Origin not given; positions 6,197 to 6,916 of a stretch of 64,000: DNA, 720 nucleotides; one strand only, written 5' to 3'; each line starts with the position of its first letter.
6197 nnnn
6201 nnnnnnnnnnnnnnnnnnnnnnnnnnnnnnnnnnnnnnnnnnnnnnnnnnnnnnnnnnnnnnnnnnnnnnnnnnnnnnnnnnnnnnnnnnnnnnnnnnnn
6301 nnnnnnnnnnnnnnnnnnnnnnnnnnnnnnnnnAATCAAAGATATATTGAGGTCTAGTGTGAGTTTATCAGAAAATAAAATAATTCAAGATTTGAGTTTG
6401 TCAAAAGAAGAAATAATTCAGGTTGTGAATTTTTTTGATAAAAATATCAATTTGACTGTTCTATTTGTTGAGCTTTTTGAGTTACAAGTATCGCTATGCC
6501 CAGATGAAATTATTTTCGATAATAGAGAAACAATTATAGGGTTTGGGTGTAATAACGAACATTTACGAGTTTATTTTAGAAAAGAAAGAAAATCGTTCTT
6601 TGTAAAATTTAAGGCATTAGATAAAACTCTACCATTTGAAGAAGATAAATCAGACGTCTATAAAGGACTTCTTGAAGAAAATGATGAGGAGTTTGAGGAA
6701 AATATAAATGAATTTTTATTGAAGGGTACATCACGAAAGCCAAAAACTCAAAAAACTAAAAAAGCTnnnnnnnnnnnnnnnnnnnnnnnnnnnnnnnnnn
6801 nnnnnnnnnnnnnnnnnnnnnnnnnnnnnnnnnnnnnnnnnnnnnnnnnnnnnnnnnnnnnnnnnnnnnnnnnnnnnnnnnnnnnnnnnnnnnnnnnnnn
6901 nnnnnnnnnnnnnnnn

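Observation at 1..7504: Four-gene defence operon built around a Type III Res-like helicase-nuclease with no methyltransferase in view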

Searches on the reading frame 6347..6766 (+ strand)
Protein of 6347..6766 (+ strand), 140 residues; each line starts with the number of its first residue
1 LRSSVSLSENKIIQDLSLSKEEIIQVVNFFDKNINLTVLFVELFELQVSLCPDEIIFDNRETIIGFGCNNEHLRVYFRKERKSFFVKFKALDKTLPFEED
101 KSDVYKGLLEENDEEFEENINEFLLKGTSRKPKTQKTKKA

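Call 85: predict_structure(alignment_id=A2)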
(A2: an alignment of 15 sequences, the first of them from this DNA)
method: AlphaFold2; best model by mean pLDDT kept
length: 140 residues; sequences in the alignment: 15
mean_pLDDT: 87.3   pTM: 0.78
mean pLDDT of the five models: 87.3, 87.2, 87.0, 85.7, 85.2
residues with pLDDT >= 90: 105; 70-90: 7; 50-70: 23; < 50: 5
segments of 3 or more residues with pLDDT < 50: none
pLDDT, mean of each block of 10 residues (from residue 1): 51 79 97 97 97 93 95 96 96 98 98 96 76 53
secondary structure, 60 per line:
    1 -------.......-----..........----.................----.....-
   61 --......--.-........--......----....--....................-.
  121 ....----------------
elements in order: H8-14 H20-29 H34-50 E55-59 E63-68 E73-80 E83-88 E93-96 H99-118 H120-123

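Call 87: fold_search(model_id=the predicted structure, library=pdb)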
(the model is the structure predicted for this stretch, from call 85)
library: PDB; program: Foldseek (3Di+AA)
matches with E <= 10: 331; with E <= 0.001: 0
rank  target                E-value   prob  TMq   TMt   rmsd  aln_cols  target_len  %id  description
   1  9jb5_B                1.4e-01  0.72  0.32  0.38   7.9        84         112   14  Crystal structure of Arabidopsis theliana FRATAXIN HOMOLOG (released 2025-01-01)
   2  2gje_A                1.8e-01  0.16  0.20  0.20  12.0        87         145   10  Structure of a guideRNA-binding protein complex bound to a gRNA (released 2006-09-05)
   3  8gao_G                2.0e-01  0.38  0.25  0.13  11.4        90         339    9  bacteriophage T4 stalled primosome with mutant gp41-E227Q (released 2023-06-07)
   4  2lez_MODEL_1_A        3.0e-01  0.09  0.16  0.18  14.7       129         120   15  Solution NMR structure of N-terminal domain of Salmonella effector protein PipB2. Northeast structural genomic (released 2011-07-27)
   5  2ga5_MODEL_1_A        3.4e-01  0.41  0.31  0.35  11.0       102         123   13  yeast frataxin (released 2006-03-21)
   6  6pzk_A                4.4e-01  0.16  0.20  0.03  13.6        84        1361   11  Cryo-EM Structure of the Respiratory Syncytial Virus Polymerase (L) Protein Bound by the Tetrameric Phosphoprotein (P) (released 2019-09-11)
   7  8fpj_A                4.6e-01  0.11  0.20  0.03  17.5       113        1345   18  Co-structure of the Human Metapneunomovirus RNA-dependent RNA polymerase with MRK-1 (released 2023-06-14)
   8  8dvf_H                6.3e-01  0.21  0.28  0.15  11.6        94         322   11  T4 Bacteriophage primosome with single strand DNA, state 1 (released 2023-06-14)
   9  9c7y_A                6.3e-01  0.12  0.18  0.03  13.8        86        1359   10  Structure Of Respiratory Syncytial Virus Polymerase in complex with JNJ-2729 (released 2025-01-08)
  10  6fco_E                6.6e-01  0.47  0.33  0.41   5.7        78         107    8  Structural and functional characterisation of Frataxin (FXN) like protein from Chaetomium thermophilum (released 2019-01-23)
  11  8fpi_A                7.1e-01  0.11  0.18  0.03  14.0        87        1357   10  Co-structure of the Respiratory Syncytial Virus RNA-dependent RNA polymerase with MRK-1 (released 2023-06-14)
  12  8chv_B                7.1e-01  0.06  0.18  0.17  13.0       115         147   11  Crystal structure of human PURA (fragment Glu57-Glu212, PUR repeat I and II) R140P mutant (released 2024-02-21)
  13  4lp1_A                8.0e-01  0.38  0.29  0.37   7.0        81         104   10  Crystal structure of CyaY protein from Psychromonas ingrahamii in complex with Eu(III) (released 2014-07-16)
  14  4hs5_A                9.0e-01  0.33  0.29  0.36   7.1        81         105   10  Frataxin from Psychromonas ingrahamii as a model to study stability modulation within CyaY protein family (released 2013-03-13)
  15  8pk8_E                9.0e-01  0.23  0.27  0.30   9.4        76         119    9  Structure of the human mitochondrial iron-sulfur cluster biosynthesis complex during persulfide transfer (persulfide o (released 2024-05-01)
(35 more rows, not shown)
